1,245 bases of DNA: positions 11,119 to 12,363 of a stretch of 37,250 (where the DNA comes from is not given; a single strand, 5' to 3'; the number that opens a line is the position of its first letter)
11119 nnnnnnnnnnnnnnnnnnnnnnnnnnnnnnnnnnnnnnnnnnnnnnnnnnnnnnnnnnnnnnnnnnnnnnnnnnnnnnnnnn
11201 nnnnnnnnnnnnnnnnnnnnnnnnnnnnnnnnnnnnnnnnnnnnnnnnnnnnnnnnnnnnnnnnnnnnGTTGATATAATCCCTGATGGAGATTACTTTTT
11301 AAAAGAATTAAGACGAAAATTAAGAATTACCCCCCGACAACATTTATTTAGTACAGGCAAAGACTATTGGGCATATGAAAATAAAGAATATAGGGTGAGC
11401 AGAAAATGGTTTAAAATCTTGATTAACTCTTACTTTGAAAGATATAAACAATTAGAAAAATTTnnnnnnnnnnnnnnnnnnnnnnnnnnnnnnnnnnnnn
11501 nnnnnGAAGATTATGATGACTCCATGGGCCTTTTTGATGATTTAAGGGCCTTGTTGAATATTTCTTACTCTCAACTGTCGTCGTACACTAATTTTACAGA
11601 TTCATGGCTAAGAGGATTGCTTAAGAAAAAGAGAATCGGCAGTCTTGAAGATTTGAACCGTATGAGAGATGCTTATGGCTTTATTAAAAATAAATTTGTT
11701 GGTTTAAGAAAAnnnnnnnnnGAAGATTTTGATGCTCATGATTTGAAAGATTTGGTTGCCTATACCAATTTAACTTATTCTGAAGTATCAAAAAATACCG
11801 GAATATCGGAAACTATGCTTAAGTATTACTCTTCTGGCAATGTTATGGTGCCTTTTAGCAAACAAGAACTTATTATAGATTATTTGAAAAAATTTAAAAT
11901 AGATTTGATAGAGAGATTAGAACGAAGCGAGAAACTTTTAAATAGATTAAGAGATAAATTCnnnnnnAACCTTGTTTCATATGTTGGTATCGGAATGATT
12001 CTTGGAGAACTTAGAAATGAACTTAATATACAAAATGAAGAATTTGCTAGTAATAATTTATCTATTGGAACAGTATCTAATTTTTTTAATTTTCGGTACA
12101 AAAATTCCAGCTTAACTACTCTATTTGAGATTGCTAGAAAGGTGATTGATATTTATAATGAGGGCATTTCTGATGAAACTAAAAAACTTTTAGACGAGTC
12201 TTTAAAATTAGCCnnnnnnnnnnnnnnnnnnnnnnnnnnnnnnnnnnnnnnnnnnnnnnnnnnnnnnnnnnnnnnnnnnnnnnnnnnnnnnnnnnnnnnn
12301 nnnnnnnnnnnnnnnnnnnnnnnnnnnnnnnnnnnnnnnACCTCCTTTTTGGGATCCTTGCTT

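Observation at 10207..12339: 711-aa homing-endonuclease intein inside the Walker A loop of a pilus/secretion ATPase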

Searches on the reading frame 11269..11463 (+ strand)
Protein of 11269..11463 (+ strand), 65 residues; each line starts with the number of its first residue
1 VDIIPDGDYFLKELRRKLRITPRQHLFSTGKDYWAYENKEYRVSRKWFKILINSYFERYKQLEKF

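Call 52: search_protein_families(library=pfam, proteins=[window:11269-11463:+], max_evalue=1)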
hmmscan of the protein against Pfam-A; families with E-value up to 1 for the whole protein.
seq(65 aa): 2 families
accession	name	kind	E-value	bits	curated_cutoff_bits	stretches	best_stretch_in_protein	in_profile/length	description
PF21617.2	CV_2116-like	-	0.026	15.3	27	1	12-61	27-76/82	Uncharacterized protein CV_2116-like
PF19912.4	DUF6385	-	0.072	13.6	26.8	1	28-62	27-61/82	Domain of unknown function (DUF6385)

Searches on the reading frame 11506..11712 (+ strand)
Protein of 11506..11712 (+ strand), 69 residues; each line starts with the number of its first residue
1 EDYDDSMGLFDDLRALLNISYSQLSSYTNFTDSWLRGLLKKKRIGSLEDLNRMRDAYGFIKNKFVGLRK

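Call 52: search_protein_families(library=pfam, proteins=[window:11506-11712:+], max_evalue=1)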
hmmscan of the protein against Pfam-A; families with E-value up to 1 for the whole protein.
seq(69 aa): 1 family
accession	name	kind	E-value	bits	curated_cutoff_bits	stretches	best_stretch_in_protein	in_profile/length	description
PF13560.12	HTH_31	-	0.032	15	27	1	13-59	9-56/64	Helix-turn-helix domain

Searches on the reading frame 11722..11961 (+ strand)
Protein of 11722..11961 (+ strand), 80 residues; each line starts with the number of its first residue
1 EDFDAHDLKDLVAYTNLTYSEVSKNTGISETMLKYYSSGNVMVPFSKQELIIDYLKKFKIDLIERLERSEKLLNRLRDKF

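Call 52: search_protein_families(library=pfam, proteins=[window:11722-11961:+], max_evalue=1)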
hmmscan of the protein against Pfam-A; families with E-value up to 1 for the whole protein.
seq(80 aa): 5 families
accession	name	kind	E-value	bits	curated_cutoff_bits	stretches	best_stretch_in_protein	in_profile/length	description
PF20317.4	HTH_60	-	0.021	15.6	24.1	1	5-48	7-50/140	Helix-turn-helix domain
PF02042.20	RWP-RK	-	0.055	13.8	29.3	1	8-34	4-30/49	RWP-RK domain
PF02244.21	Propep_M14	-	0.1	13.2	22.1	1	40-61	37-58/73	Carboxypeptidase activation peptide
PF13560.12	HTH_31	-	0.12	13.1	27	1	8-55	6-54/64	Helix-turn-helix domain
PF00376.29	MerR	-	0.12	12.6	28.2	1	20-37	3-20/38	MerR family regulatory protein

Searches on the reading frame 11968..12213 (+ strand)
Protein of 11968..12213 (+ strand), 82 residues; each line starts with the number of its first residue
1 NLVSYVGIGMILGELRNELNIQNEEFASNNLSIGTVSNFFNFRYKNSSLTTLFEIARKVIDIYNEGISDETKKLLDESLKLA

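Call 52: search_protein_families(library=pfam, proteins=[window:11968-12213:+], max_evalue=1)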
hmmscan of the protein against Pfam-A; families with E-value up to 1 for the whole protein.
seq(82 aa): 1 family
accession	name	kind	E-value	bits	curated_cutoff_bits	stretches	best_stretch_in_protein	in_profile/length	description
PF03735.19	ENT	-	0.039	14.5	28.5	1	10-26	32-48/71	ENT domain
